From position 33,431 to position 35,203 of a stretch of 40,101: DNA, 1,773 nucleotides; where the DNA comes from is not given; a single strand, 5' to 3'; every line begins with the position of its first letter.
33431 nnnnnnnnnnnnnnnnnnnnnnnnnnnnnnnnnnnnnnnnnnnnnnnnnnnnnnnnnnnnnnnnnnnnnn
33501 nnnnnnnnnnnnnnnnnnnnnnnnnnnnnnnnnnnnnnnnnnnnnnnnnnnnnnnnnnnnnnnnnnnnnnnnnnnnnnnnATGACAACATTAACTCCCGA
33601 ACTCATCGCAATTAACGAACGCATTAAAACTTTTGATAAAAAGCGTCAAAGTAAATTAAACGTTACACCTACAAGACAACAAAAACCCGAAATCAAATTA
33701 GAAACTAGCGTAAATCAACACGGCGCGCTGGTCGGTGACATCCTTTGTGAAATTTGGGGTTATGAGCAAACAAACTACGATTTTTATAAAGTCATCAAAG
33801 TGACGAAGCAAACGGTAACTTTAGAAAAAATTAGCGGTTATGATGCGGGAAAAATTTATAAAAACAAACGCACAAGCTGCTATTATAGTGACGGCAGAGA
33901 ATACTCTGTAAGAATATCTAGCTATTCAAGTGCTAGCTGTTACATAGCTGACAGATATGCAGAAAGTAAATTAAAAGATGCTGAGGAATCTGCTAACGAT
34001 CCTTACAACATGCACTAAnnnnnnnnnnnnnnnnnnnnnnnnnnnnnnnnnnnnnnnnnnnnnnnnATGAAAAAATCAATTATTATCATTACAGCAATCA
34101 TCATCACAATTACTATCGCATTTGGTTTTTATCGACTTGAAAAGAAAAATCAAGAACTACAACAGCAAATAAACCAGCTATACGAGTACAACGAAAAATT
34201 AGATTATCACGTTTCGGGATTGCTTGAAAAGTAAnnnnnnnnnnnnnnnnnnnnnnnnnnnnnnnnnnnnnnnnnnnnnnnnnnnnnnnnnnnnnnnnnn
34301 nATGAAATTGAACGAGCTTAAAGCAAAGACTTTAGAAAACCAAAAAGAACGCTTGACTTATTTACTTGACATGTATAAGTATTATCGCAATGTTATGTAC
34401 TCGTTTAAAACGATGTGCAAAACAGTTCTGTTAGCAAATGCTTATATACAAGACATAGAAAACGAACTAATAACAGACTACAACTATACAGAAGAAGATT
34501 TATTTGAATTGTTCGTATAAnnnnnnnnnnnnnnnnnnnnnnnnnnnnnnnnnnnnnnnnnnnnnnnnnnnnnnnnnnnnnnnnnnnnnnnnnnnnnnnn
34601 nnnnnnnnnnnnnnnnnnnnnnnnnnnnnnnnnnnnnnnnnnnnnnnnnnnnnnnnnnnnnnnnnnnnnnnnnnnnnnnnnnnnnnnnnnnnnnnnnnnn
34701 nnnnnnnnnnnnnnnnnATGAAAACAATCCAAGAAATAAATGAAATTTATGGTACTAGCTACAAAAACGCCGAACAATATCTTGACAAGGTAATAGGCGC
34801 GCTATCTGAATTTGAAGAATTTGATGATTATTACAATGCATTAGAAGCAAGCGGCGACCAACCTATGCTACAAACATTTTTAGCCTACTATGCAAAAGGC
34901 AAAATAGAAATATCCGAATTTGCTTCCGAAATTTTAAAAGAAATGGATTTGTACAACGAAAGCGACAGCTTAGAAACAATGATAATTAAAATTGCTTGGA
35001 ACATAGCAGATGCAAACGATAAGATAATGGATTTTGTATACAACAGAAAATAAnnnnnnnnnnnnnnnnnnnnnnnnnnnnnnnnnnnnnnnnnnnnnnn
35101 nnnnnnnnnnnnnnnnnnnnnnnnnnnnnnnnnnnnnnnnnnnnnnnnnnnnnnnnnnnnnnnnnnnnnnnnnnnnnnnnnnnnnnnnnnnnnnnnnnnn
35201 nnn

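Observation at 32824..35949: Opposite-strand, terminator-insulated accessory island with twin consensus promoters, a shared palindromic operator and an RHH gene: candidate self-repressed anti-defence/moron operon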

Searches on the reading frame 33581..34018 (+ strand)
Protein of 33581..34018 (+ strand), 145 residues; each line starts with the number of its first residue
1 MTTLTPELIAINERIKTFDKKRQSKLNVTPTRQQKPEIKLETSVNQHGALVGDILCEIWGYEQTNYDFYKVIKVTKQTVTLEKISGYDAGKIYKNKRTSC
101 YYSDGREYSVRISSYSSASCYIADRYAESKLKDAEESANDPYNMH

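Call 6: search_protein_families(library=pfam, max_evalue=0.1, proteins=[window:33581-34018:+])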
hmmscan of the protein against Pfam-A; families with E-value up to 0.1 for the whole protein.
window:33581-34018:+ (145 aa): 0 families

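Call 7: search_protein_families(library=phrogs, max_evalue=0.01, proteins=[window:33581-34018:+])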
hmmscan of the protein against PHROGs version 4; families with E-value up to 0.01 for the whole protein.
window:33581-34018:+ (145 aa): 1 family
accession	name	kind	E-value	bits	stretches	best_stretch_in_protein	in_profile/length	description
phrog_37844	-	unknown function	2.7e-07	31.8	1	39-80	93-134/202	-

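Call 41: search_protein_families(library=pfam, alignment_id=A2, max_evalue=0.001)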
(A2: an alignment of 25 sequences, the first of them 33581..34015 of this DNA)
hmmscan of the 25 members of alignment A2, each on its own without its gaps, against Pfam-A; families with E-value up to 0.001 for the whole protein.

A. member 1, window:33581-34015:+ (145 aa): 0 families

B. families by the number of members that match (of 25 scanned): 3 families
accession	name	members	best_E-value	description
PF05339.17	DUF739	1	3.6e-25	Protein of unknown function (DUF739)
PF21734.3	10_blade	1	0.00025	10-bladed beta propeller domain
PF22191.2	IBR_1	1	0.0008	IBR domain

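Call 42: search_protein_families(library=phrogs, alignment_id=A2, max_evalue=0.001)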
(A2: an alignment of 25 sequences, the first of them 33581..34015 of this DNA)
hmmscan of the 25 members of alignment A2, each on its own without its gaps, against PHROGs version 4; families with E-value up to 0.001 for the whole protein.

A. member 1, window:33581-34015:+ (145 aa): 1 family
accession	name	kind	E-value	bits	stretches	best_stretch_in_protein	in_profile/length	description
phrog_37844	-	unknown function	2.7e-07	31.8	1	39-80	93-134/202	-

B. families by the number of members that match (of 25 scanned): 4 families
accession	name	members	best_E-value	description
phrog_15475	-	1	1.9e-08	-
phrog_11572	-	1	4.9e-08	-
phrog_37154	-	1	8.5e-08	-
phrog_37844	-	1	2.7e-07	-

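Call 43: find_homologous_proteins(query=window:33581-34015:+)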
Query window:33581-34015:+ (145 aa): 20 proteins with E <= 0.001 among 26 candidates.
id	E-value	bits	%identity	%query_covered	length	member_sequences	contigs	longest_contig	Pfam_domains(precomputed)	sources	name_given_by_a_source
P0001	3.1e-88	311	98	100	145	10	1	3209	-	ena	-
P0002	6.6e-53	197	63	98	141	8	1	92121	-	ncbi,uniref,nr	ncbi:hypothetical protein [Streptococcus suis]|uniref:hypothetical protein n=1 Tax=Streptococcus sui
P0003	1.2e-52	196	64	98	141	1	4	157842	-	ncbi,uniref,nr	ncbi:hypothetical protein ACTGVM_08505 [Streptococcus suis]|uniref:hypothetical protein n=1 Tax=Stre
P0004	2.1e-52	195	63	98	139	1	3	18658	-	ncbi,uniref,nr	ncbi:hypothetical protein [Streptococcus suis]|uniref:hypothetical protein n=1 Tax=Streptococcus sui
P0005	1.4e-51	192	62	98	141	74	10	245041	-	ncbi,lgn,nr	ncbi:hypothetical protein HO944_09415 [Streptococcus suis]|nr:hypothetical protein [Streptococcus su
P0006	1.8e-51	192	63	98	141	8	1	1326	-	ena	-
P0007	7.4e-51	190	61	98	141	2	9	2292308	-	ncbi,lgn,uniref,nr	ncbi:hypothetical protein HO551_11315 [Streptococcus suis]|uniref:hypothetical protein n=1 Tax=Strep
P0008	1.2e-50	189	61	98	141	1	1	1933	-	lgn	-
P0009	3.3e-50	188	59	98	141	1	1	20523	-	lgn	-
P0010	3.5e-50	188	60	98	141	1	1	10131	-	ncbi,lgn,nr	ncbi:TPA: hypothetical protein U1D20_002020 [Streptococcus suis]|nr:hypothetical protein [Streptococ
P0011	3.7e-50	188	61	98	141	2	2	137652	-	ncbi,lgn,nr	ncbi:hypothetical protein HO543_01450 [Streptococcus suis]|nr:hypothetical protein [Streptococcus su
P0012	5.4e-50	187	61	98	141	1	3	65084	-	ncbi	ncbi:hypothetical protein ACTGU5_06985 [Streptococcus suis]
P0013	2.7e-49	185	65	90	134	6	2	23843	-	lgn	-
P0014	1.5e-37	147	53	97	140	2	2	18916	-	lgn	-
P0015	5.2e-18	84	52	62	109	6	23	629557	-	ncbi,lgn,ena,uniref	ncbi:hypothetical protein [Scardovia wiggsiae]|uniref:hypothetical protein n=1 Tax=Scardovia wiggsia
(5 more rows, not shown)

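Call 44: search_solved_structures(query=window:33581-34015:+, max_evalue=1)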
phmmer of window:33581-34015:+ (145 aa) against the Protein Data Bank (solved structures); distinct sequences matched with E-value up to 1: 1.
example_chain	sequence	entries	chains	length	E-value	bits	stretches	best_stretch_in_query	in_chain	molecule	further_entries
28jw_I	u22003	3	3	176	0.94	13.1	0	46-97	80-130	Large ribosomal subunit protein uL11c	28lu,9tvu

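Call 52: predict_structure(alignment_id=A3)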
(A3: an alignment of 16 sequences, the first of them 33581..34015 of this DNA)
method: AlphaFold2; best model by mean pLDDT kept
length: 145 residues; sequences in the alignment: 16
mean_pLDDT: 59.8   pTM: 0.37
mean pLDDT of the five models: 59.8, 57.2, 55.4, 54.9, 48.5
residues with pLDDT >= 90: 0; 70-90: 50; 50-70: 47; < 50: 48
segments of 3 or more residues with pLDDT < 50: 27-44, 97-122, 143-145
pLDDT, mean of each block of 10 residues (from residue 1): 71 82 57 41 55 70 71 72 74 54 37 35 57 67 48
secondary structure, 60 per line:
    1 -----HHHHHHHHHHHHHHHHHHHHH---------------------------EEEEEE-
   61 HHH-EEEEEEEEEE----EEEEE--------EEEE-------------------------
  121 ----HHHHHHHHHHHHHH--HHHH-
elements in order: H6-26 E54-59 E65-74 E79-83 E92-95 H125-138 H141-144

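Call 64: search_protein_families(library=ncbifam, max_evalue=0.01, proteins=[window:33581-34018:+])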
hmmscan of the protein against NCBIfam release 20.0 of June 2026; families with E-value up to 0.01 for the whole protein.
window:33581-34018:+ (145 aa): 0 families

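Call 87: search_protein_families(library=padloc, alignment_id=A2, max_evalue=0.001)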
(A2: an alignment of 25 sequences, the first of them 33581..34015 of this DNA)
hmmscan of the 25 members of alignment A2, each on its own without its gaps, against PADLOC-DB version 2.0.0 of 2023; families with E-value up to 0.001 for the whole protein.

A. member 1, window:33581-34015:+ (145 aa): 0 families

B. families by the number of members that match (of 25 scanned): 1 family
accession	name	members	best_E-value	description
PDLC03859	LmuB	1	0.00035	-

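Call 89: search_solved_structures(query=A3, max_evalue=1)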
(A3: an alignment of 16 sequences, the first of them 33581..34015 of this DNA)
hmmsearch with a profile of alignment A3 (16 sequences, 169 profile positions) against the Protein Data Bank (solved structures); distinct sequences matched with E-value up to 1: 4.
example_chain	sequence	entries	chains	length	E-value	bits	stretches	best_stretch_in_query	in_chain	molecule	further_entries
2ftu_A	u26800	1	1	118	0.05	16.9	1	31-76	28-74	Alpha-2-macroglobulin receptor-associated protein, domain 3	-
2fcw_A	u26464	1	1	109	0.051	16.9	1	32-76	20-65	Alpha-2-macroglobulin receptor-associated protein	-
2p01_A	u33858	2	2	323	0.22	14.8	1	31-76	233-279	Alpha-2-macroglobulin receptor-associated protein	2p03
9qaw_L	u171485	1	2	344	0.24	14.7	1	31-76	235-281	Alpha-2-macroglobulin receptor-associated protein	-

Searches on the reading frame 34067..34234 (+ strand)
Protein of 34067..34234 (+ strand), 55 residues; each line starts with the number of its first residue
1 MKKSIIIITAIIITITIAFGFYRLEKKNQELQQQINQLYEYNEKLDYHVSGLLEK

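Call 6: search_protein_families(library=pfam, max_evalue=0.1, proteins=[window:34067-34234:+])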
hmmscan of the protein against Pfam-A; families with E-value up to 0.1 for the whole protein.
window:34067-34234:+ (55 aa): 7 families
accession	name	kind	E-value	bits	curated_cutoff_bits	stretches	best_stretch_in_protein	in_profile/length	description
PF05961.16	Chordopox_A13L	-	0.0069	17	24.1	1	5-45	6-46/69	Chordopoxvirus A13L protein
PF00558.24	Vpu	-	0.008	16.4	24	1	5-47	14-55/81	Vpu protein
PF06005.17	ZapB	-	0.0096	16.8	31.5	1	23-46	29-52/71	Cell division protein ZapB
PF08826.15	DMPK_coil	-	0.014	16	22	1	25-45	38-58/61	DMPK coiled coil domain like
PF20130.4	DUF6520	-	0.022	15.6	25.4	1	1-38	1-40/83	Family of unknown function (DUF6520)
PF17686.6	DUF5534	-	0.064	13.9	26.3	1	4-40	83-117/183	Family of unknown function (DUF5534)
PF21728.3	PADR1_N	-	0.079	13.8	25.7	1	25-50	2-27/60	PADR1, N-terminal helical domain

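Call 7: search_protein_families(library=phrogs, max_evalue=0.01, proteins=[window:34067-34234:+])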
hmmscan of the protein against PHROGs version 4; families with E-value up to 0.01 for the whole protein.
window:34067-34234:+ (55 aa): 0 families

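Call 64: search_protein_families(library=ncbifam, max_evalue=0.01, proteins=[window:34067-34234:+])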
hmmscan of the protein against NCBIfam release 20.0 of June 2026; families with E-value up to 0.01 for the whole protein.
window:34067-34234:+ (55 aa): 3 families
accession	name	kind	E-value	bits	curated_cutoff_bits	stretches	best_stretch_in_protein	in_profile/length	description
NF045978.1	ComEA_MAG0490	equivalog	0.002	17.9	98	1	2-51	2-47/162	MAG0490 family ComEA-like DNA-binding protein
TIGR02209.1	ftsL_broad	equivalog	0.0041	17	42.45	1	5-52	10-57/85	cell division protein FtsL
NF000237.1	MECA_PBP2A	equivalog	0.0058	14.9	750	1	3-50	2-49/668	PBP2a family beta-lactam-resistant peptidoglycan transpeptidase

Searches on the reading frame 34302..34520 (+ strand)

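Call 6: search_protein_families(library=pfam, max_evalue=0.1, proteins=[window:34302-34520:+])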
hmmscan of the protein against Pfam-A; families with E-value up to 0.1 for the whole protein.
window:34302-34520:+ (72 aa): 1 family
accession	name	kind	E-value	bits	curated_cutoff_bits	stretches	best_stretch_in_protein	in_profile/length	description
PF21409.3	Ski2_beta-barrel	-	0.084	13.7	27.9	1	9-59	40-87/88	Ski2, beta-barrel domain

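Call 7: search_protein_families(library=phrogs, max_evalue=0.01, proteins=[window:34302-34520:+])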
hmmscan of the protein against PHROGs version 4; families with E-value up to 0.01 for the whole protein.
window:34302-34520:+ (72 aa): 0 families

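Call 64: search_protein_families(library=ncbifam, max_evalue=0.01, proteins=[window:34302-34520:+])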
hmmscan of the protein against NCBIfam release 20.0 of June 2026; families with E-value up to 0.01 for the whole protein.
window:34302-34520:+ (72 aa): 0 families

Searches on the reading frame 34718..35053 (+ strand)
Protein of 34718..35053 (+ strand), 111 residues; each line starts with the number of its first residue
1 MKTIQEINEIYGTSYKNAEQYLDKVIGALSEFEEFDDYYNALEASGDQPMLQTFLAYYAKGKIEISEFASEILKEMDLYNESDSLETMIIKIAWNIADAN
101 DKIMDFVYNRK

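Call 6: search_protein_families(library=pfam, max_evalue=0.1, proteins=[window:34718-35053:+])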
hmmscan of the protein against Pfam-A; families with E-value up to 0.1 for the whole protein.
window:34718-35053:+ (111 aa): 2 families
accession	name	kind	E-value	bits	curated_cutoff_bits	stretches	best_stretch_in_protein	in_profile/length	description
PF09385.16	HisK_N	-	0.021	15.2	24.4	1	72-109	46-83/129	Histidine kinase N terminal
PF09862.15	DUF2089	-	0.055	13.6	33.4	0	4-30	19-45/47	Domain of unknown function (DUF2089)-HTH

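Call 7: search_protein_families(library=phrogs, max_evalue=0.01, proteins=[window:34718-35053:+])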
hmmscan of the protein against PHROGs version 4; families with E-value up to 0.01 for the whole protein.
window:34718-35053:+ (111 aa): 0 families

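Call 46: search_solved_structures(query=window:34718-35050:+, max_evalue=1)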
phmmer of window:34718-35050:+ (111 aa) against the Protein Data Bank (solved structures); distinct sequences matched with E-value up to 1: 1.
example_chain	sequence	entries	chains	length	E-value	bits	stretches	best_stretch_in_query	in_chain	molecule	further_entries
7xwc_A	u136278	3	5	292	0.83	13.9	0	7-67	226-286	Feruloyl-CoA hydratase/lyase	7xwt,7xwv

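Call 64: search_protein_families(library=ncbifam, max_evalue=0.01, proteins=[window:34718-35053:+])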
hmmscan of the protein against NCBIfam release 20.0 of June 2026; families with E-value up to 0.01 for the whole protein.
window:34718-35053:+ (111 aa): 0 families
